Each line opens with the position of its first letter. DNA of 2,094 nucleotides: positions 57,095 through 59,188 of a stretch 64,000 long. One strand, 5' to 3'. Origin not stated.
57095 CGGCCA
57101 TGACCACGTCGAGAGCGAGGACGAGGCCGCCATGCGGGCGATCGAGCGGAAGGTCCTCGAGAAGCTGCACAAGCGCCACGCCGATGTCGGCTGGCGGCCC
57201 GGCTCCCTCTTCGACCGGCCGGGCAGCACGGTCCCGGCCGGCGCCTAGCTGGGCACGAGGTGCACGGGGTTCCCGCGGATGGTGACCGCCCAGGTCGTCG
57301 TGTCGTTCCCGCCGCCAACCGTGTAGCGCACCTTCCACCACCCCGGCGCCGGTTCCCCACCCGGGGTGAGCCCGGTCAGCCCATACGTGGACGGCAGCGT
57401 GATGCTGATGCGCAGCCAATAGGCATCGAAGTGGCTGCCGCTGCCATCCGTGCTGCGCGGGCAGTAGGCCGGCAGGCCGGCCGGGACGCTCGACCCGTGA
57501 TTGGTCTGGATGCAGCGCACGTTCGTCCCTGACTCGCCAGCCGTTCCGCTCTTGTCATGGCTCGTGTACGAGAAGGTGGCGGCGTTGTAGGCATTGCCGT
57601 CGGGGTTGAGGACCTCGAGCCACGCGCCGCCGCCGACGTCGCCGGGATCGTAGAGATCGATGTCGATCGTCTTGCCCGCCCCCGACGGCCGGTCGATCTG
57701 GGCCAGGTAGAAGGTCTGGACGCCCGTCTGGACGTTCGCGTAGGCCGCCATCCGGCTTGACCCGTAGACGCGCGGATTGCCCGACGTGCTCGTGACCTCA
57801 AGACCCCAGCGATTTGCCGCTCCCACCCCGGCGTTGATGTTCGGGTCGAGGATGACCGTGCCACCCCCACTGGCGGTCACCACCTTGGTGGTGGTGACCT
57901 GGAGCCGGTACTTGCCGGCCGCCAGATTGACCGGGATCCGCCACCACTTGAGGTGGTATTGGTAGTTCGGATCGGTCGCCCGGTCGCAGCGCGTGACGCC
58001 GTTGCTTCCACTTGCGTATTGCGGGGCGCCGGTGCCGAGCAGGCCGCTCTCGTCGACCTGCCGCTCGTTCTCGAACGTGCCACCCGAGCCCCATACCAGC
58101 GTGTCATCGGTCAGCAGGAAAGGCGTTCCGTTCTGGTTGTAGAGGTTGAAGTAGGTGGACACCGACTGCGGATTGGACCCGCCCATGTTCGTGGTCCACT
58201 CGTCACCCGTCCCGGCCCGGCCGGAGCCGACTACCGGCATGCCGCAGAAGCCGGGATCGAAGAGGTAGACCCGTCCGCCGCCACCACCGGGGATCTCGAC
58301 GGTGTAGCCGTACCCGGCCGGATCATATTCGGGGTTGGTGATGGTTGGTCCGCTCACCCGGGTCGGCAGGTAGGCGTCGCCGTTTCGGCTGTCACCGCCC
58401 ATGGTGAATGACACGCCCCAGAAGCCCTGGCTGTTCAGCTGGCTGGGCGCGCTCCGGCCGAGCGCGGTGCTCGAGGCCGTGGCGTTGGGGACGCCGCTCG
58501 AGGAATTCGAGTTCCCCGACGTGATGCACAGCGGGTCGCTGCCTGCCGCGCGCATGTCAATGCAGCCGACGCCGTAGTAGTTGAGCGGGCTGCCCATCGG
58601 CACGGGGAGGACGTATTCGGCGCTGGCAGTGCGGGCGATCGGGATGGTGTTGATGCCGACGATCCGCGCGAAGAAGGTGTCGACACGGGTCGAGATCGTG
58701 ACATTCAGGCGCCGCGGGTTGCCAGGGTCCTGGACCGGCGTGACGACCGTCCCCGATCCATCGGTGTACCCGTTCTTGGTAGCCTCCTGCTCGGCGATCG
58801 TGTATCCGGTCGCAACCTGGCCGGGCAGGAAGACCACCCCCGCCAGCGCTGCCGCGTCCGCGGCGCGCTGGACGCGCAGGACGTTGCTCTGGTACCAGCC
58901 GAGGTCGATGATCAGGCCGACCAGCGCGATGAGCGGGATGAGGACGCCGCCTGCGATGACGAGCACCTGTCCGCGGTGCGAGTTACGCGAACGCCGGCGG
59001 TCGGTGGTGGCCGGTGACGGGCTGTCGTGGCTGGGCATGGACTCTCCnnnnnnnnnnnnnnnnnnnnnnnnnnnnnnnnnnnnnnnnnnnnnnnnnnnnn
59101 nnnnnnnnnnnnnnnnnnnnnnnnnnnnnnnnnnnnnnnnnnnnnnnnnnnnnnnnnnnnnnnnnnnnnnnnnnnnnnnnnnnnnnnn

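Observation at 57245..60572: Orphan TadE-TadE-TadG-like pseudopilin trio with no Flp pilin or secretion ATPase nearby, fronted by a ~300-bp lower-GC leader with a short tandem repeat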

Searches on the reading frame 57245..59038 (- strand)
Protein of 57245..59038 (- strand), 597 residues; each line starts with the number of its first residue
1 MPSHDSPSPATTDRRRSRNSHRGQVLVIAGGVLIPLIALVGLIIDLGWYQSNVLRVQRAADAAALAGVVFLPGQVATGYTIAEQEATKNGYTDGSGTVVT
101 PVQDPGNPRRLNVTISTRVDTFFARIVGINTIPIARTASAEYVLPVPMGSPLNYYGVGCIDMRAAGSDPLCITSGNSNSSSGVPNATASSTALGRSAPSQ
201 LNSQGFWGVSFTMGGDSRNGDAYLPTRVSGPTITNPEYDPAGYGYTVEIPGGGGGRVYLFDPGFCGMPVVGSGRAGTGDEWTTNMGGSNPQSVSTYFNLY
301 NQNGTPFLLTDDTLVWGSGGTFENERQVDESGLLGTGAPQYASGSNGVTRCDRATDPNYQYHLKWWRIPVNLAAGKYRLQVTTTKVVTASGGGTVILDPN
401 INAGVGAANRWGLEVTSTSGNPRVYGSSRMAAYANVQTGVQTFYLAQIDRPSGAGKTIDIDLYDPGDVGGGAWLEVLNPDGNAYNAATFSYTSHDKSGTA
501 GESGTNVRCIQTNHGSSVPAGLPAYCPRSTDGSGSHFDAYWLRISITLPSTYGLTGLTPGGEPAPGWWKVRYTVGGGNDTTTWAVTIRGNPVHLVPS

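Call 3: search_protein_families(library=pfam, proteins=[window:57245-59038:-], max_evalue=0.1)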
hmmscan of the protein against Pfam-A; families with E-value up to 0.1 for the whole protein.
window:57245-59038:- (597 aa): 3 families
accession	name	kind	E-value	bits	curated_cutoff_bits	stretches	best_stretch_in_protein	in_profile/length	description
PF13400.11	Tad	-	4.9e-08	33.6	22.3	1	23-68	1-45/47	Putative Flp pilus-assembly TadE/G-like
PF07811.17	TadE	-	0.031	14.8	22.9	1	32-64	10-42/43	TadE-like protein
PF18492.6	ORF_2_N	-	0.084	13.5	29.2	0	369-425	32-87/122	Open reading frame 2 N-terminal domain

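Call 4: search_protein_families(library=ncbifam, proteins=[window:57245-59038:-], max_evalue=0.1)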
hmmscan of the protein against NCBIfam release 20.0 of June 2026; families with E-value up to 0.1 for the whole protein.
window:57245-59038:- (597 aa): 1 family
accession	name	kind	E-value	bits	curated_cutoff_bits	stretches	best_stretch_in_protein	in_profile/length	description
TIGR03816.1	tadE_like_DECH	hypoth_equivalog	0.0014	18.8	50.95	1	22-90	2-70/109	Rv3654c family TadE-like protein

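Call 6: find_encoding_contigs(protein=window:57245-59038:-, flank=10000, max_places=6)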
Protein window:57245-59038:- (597 aa): no gene with exactly this product is on record in the collection.

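Call 13: find_homologous_proteins(query=window:57245-59038:-, max_evalue=0.001)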
Query window:57245-59038:- (597 aa): 1094 proteins with E <= 0.001 among 8000 candidates; the best 120 are listed.
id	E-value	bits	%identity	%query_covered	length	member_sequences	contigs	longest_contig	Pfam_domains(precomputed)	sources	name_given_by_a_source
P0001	0.0e+0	1362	100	100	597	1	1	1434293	PF13400.12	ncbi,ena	-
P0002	0.0e+0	1102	81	98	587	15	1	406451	PF13400.12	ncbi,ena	-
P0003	0.0e+0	1094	80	99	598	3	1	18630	PF13400.12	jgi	jgi:Flp pilus assembly protein TadG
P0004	0.0e+0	1049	78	96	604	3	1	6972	PF13400.12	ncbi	ncbi:MAG TPA: pilus assembly protein TadG-related protein [Candidatus Limnocylindria bacterium]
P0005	0.0e+0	1041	78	100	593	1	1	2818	PF13400.12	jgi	jgi:Flp pilus assembly protein TadG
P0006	0.0e+0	1026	79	95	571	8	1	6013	PF13400.12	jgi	jgi:hypothetical protein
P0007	0.0e+0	1014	76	96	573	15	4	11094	PF13400.12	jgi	jgi:Flp pilus assembly protein TadG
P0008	1.2e-278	944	79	86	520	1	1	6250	PF13400.12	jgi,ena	jgi:hypothetical protein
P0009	3.4e-270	916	69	98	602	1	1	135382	PF13400.12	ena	-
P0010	1.2e-267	908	69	97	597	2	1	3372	PF13400.12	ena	-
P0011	5.8e-264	896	68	99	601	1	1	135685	PF13400.12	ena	-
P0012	1.2e-259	881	68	99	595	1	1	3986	PF13400.12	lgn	-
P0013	5.9e-258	876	68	98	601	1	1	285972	PF13400.12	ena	-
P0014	1.1e-255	868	66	97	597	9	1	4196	PF13400.12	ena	-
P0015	3.6e-253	860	66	97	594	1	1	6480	PF13400.12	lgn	-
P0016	1.9e-251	854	66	98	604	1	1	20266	PF13400.12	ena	-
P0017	3.8e-243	827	77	79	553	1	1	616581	PF13400.12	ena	-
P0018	5.4e-243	826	66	96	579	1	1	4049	PF13400.12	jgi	jgi:hypothetical protein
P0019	1.2e-236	805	63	97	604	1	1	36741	PF13400.12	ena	-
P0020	1.2e-235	802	63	99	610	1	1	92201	PF13400.12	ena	-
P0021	1.4e-234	799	63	97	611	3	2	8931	PF13400.12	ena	-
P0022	3.4e-233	794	64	96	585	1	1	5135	PF13400.12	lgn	-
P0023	7.6e-230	783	62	96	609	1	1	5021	PF13400.12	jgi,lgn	jgi:hypothetical protein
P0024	1.4e-229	782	63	95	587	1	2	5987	PF13400.12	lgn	-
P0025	1.2e-227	776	61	99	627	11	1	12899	PF13400.12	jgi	jgi:hypothetical protein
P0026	1.3e-227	776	62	97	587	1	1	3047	PF13400.12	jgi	jgi:hypothetical protein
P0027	1.3e-226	772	62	99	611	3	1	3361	PF13400.12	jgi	-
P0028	9.8e-226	769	62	98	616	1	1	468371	PF13400.12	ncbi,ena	-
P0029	3.6e-222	758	63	96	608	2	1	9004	PF13400.12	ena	-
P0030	8.6e-222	756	60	98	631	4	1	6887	PF13400.12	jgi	jgi:Flp pilus assembly protein TadG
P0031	2.3e-221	755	61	98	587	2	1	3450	PF13400.12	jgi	jgi:hypothetical protein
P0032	3.7e-220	751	62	99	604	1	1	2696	PF13400.12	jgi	jgi:Flp pilus assembly protein TadG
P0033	7.0e-220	750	62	97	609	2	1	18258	PF13400.12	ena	-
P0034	4.3e-219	747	60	96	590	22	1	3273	PF13400.12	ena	-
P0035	2.5e-218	745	60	100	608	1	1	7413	PF13400.12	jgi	jgi:hypothetical protein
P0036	6.0e-218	744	60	97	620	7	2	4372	PF13400.12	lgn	-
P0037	2.3e-217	742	60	97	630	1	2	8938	PF13400.12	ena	-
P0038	2.6e-214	732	58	97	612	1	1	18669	PF13400.12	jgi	jgi:hypothetical protein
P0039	1.2e-212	726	60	100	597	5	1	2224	PF13400.12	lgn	-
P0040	4.2e-206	705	60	96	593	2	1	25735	PF13400.12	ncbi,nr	ncbi:MAG: pilus assembly protein TadG-related protein [Chloroflexota bacterium]|nr:pilus assembly pr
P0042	7.2e-206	704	59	100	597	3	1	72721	PF13400.12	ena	-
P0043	3.5e-205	702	60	96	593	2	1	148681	PF13400.12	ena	-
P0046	9.7e-202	690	58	100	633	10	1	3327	PF13400.12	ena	-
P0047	1.8e-201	689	58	97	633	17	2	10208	PF13400.12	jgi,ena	jgi:Flp pilus assembly protein TadG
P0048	1.7e-191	656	55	98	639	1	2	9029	PF13400.12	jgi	jgi:hypothetical protein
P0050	1.6e-188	646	54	100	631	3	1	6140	PF13400.12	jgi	jgi:hypothetical protein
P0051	3.1e-183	629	54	100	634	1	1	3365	PF13400.12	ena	-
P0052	4.7e-158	546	59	78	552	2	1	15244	PF13400.12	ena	-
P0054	3.1e-155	537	51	96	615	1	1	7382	PF13400.12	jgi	jgi:Flp pilus assembly protein TadG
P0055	2.1e-154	534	50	99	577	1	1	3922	PF13400.12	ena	-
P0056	2.9e-153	530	49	99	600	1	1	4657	PF13400.12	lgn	-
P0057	2.4e-151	524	48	99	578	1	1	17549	PF13400.12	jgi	jgi:hypothetical protein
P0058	2.9e-151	523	48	97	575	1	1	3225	PF13400.12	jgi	jgi:hypothetical protein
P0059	1.5e-150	521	48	99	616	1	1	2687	PF13400.12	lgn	-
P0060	1.5e-150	521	48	98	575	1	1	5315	PF13400.12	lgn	-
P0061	1.7e-150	521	49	98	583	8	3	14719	PF13400.12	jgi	jgi:hypothetical protein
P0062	2.0e-150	521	49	99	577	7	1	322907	PF13400.12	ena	-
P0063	2.9e-149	517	49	96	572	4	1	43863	PF13400.12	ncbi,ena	-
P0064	1.5e-148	514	49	97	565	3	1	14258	PF13400.12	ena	-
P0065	4.8e-148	513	48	97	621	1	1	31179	PF13400.12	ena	-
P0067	9.6e-146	505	47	96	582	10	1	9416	PF13400.12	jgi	jgi:hypothetical protein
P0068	1.8e-145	504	48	98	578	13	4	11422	PF13400.12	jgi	jgi:hypothetical protein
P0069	1.1e-144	502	47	99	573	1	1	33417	PF13400.12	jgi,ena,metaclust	metaclust:\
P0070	1.5e-144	501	48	96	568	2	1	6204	PF13400.12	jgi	jgi:hypothetical protein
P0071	9.1e-144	499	47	96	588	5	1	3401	PF13400.12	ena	-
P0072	4.2e-141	490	46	96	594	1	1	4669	PF13400.12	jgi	jgi:hypothetical protein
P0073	4.4e-140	487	48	98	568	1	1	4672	PF13400.12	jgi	-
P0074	2.8e-139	484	49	96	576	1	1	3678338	PF13400.12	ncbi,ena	-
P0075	7.9e-139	482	48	99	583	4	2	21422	PF13400.12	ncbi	ncbi:MAG: pilus assembly protein TadG-related protein [Candidatus Limnocylindrales bacterium]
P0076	9.9e-139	482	49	97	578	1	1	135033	PF13400.12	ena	-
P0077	1.7e-138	481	48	99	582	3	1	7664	PF13400.12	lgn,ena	-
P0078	2.8e-138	481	48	97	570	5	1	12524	PF13400.12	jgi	jgi:Flp pilus assembly protein TadG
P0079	3.9e-138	480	47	96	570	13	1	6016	PF13400.12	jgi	jgi:Flp pilus assembly protein TadG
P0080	1.1e-137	479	48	66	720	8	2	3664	PF13400.12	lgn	-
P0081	3.7e-137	477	47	97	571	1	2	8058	PF13400.12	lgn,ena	-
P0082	1.6e-136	475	48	98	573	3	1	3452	PF13400.12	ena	-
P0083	3.6e-136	474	47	66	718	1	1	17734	PF13400.12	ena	-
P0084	5.5e-136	473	60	61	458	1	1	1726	PF13400.12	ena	-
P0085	6.3e-136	473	48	97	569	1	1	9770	PF13400.12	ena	-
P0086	6.6e-136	473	45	99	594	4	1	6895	PF13400.12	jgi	jgi:Putative Flp pilus-assembly TadE/G-like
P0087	9.2e-136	472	46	98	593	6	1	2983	PF13400.12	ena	-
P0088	2.1e-135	471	48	97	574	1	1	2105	PF13400.12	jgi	jgi:hypothetical protein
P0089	2.2e-135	471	47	98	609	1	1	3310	PF13400.12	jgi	jgi:Flp pilus assembly protein TadG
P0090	3.1e-135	471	48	66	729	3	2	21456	PF13400.12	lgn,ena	-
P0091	6.7e-135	469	47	98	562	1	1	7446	PF13400.12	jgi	-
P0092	1.6e-134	468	50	66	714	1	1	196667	PF13400.12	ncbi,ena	-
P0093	1.7e-134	468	46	96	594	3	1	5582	PF13400.12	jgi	-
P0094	3.6e-134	467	45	97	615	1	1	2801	PF13400.12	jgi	jgi:hypothetical protein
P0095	1.1e-133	465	46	98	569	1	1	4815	PF13400.12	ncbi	ncbi:MAG: pilus assembly protein TadG-related protein [Candidatus Limnocylindrales bacterium]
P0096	1.9e-133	465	49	66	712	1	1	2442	PF13400.12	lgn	-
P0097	2.0e-133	465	46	98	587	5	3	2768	PF13400.12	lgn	-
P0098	2.3e-133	464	46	97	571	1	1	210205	PF13400.12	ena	-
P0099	2.4e-133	464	47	99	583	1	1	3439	PF13400.12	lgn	-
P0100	3.2e-133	464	46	100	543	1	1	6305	PF13400.12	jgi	jgi:Flp pilus assembly protein TadG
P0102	7.0e-133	463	46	100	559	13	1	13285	PF13400.12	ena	-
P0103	2.0e-132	461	48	96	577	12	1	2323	PF13400.12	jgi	-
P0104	2.3e-132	461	48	66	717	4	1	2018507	PF13400.12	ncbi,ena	-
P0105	2.8e-132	461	47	98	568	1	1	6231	PF13400.12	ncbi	ncbi:MAG: pilus assembly protein TadG-related protein [Candidatus Limnocylindrales bacterium]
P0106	5.7e-132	460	47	96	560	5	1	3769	PF13400.12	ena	-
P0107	7.8e-132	459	46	100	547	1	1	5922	PF13400.12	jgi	jgi:hypothetical protein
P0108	8.0e-132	459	45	74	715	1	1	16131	PF13400.12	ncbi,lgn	-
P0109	1.1e-131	459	45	99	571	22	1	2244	PF13400.12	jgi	jgi:Flp pilus assembly protein TadG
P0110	2.3e-131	458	45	97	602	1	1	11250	PF13400.12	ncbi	-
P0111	4.3e-131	457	47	96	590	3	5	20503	PF13400.12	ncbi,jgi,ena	jgi:Flp pilus assembly protein TadG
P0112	5.3e-131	457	48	96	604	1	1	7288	PF13400.12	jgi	-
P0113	7.6e-131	456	47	99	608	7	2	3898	PF13400.12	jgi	jgi:Flp pilus assembly protein TadG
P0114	7.9e-131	456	45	96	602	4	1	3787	PF13400.12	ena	-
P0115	8.8e-131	456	47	97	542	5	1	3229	PF13400.12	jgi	jgi:hypothetical protein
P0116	1.4e-130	455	44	77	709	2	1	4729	PF13400.12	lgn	-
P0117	1.6e-130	455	47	99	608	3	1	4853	PF13400.12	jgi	jgi:Flp pilus assembly protein TadG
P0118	2.2e-130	454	46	66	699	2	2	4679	PF13400.12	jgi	jgi:hypothetical protein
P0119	2.9e-130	454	47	97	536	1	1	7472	PF13400.12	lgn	-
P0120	4.9e-130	453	48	97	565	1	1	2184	PF13400.12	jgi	jgi:Flp pilus assembly protein TadG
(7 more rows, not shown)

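Call 14: find_encoding_contigs(protein=P0001, flank=10000, max_places=3)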
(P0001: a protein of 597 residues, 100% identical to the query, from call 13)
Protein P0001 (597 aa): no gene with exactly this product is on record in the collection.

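Call 15: find_encoding_contigs(protein=P0074, flank=10000, max_places=3)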
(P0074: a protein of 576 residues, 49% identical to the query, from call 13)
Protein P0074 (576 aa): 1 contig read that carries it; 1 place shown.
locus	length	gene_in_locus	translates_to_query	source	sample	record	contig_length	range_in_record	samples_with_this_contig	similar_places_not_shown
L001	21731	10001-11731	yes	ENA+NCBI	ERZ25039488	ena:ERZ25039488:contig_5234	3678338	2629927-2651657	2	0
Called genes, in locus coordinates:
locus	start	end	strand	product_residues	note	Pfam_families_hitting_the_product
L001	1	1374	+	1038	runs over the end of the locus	PF01636:APH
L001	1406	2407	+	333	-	PF04185:Phosphoesterase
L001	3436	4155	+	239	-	-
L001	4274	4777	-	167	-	-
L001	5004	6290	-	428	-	-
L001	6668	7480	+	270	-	PF13641:Glyco_tranf_2_3 (faint), PF00535:Glycos_transf_2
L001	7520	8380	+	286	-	-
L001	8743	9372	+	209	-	PF07811:TadE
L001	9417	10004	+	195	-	PF07811:TadE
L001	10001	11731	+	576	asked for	PF13400:Tad (weak)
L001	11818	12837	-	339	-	-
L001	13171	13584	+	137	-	PF00932:LTD (weak)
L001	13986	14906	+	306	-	-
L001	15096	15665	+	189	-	-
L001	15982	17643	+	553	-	PF00072:Response_reg, PF01266:DAO (faint), PF01946:Thi4 (faint), PF07992:Pyr_redox_2, PF12831:FAD_oxidored (weak), PF13738:Pyr_redox_3, PF00070:Pyr_redox (weak)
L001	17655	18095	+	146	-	PF00027:cNMP_binding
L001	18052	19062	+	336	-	PF02518:HATPase_c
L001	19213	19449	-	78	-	-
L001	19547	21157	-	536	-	PF00106:adh_short, PF08659:KR (weak), PF13561:adh_short_C2, PF00211:Guanylate_cyc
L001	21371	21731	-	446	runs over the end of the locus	PF12698:ABC2_membrane_3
